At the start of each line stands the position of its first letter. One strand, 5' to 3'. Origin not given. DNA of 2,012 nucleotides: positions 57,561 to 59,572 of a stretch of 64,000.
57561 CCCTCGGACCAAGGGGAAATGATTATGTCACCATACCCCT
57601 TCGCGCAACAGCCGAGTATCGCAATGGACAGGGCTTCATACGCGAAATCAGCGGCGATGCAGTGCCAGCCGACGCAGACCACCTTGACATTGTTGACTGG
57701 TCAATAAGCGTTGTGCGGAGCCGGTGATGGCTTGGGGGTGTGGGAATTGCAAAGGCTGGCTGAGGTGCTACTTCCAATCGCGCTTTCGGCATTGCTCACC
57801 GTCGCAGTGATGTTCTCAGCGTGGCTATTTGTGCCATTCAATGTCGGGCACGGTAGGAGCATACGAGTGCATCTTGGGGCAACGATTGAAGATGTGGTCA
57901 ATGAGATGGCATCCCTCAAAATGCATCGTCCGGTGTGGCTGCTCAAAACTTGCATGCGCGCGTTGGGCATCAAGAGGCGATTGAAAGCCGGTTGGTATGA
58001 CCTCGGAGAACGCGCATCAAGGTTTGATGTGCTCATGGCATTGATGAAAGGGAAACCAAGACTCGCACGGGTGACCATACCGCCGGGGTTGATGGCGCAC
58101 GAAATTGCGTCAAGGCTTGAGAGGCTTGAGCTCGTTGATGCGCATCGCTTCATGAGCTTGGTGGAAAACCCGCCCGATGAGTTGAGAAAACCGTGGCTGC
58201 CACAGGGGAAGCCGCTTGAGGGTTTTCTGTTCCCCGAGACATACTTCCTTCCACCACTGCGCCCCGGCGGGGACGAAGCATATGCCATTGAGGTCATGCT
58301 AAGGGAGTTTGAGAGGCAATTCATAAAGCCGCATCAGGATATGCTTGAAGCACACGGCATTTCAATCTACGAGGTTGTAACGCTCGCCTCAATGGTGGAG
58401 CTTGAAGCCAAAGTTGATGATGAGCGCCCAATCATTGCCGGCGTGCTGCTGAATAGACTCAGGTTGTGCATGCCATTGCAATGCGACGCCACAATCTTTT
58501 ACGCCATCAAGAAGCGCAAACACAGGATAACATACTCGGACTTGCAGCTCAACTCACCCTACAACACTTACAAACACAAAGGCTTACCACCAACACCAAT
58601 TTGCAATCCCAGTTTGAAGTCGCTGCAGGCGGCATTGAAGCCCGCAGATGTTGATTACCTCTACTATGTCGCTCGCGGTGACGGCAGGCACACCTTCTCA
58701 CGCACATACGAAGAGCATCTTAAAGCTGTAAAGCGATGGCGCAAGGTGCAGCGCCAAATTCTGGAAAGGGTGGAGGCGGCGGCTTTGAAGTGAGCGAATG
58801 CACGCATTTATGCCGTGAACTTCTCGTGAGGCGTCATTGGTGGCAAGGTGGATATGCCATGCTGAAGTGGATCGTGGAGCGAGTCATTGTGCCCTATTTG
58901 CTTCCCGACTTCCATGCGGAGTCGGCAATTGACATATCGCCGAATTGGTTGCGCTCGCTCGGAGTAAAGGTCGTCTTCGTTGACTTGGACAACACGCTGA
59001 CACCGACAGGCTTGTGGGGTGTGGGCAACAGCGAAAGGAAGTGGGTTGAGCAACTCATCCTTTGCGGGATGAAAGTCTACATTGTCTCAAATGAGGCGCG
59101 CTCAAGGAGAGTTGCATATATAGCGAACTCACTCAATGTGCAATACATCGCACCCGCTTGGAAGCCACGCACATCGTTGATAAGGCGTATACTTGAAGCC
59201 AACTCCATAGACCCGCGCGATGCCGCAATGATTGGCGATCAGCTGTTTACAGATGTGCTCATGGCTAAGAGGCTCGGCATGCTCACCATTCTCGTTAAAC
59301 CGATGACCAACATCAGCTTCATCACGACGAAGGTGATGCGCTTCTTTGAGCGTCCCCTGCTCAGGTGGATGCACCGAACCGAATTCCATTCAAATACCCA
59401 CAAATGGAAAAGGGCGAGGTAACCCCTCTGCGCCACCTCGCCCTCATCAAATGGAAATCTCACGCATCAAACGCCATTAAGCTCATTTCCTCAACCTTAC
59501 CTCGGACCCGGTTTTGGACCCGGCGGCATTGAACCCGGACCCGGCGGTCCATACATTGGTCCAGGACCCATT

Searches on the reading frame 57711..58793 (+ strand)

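Call 87: search_protein_families(library=pfam, proteins=[window:57711-58793:+], max_evalue=1)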
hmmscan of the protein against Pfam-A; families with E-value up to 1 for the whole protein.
window:57711-58793:+ (360 aa): 1 family
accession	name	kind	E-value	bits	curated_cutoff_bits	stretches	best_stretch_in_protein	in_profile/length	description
PF02618.21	YceG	-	2.9e-79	266.8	32.4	1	52-342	2-275/275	YceG-like family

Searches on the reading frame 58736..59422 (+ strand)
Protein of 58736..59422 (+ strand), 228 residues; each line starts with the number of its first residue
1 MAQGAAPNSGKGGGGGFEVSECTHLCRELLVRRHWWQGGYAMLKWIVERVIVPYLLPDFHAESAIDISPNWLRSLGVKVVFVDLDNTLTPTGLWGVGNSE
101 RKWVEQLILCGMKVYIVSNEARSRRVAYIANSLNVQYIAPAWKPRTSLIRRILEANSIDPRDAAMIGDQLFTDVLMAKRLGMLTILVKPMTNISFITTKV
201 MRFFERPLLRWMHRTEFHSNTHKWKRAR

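Call 87: search_protein_families(library=pfam, proteins=[window:58736-59422:+], max_evalue=1)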
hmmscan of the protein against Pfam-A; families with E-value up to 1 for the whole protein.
window:58736-59422:+ (228 aa): 4 families
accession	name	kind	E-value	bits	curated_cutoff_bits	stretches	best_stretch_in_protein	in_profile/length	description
PF13242.12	Hydrolase_like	-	1.8e-11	44.2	22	1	143-188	4-49/75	HAD-hyrolase-like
PF09419.16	PGP_phosphatase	-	2.6e-09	37.3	20.4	1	63-187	27-163/168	Mitochondrial PGP phosphatase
PF00702.32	Hydrolase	-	2.7e-07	31.6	26.4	1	111-181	114-191/191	haloacid dehalogenase-like hydrolase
PF13419.12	HAD_2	-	1.7e-05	25.4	23.8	1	143-187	135-178/178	Haloacid dehalogenase-like hydrolase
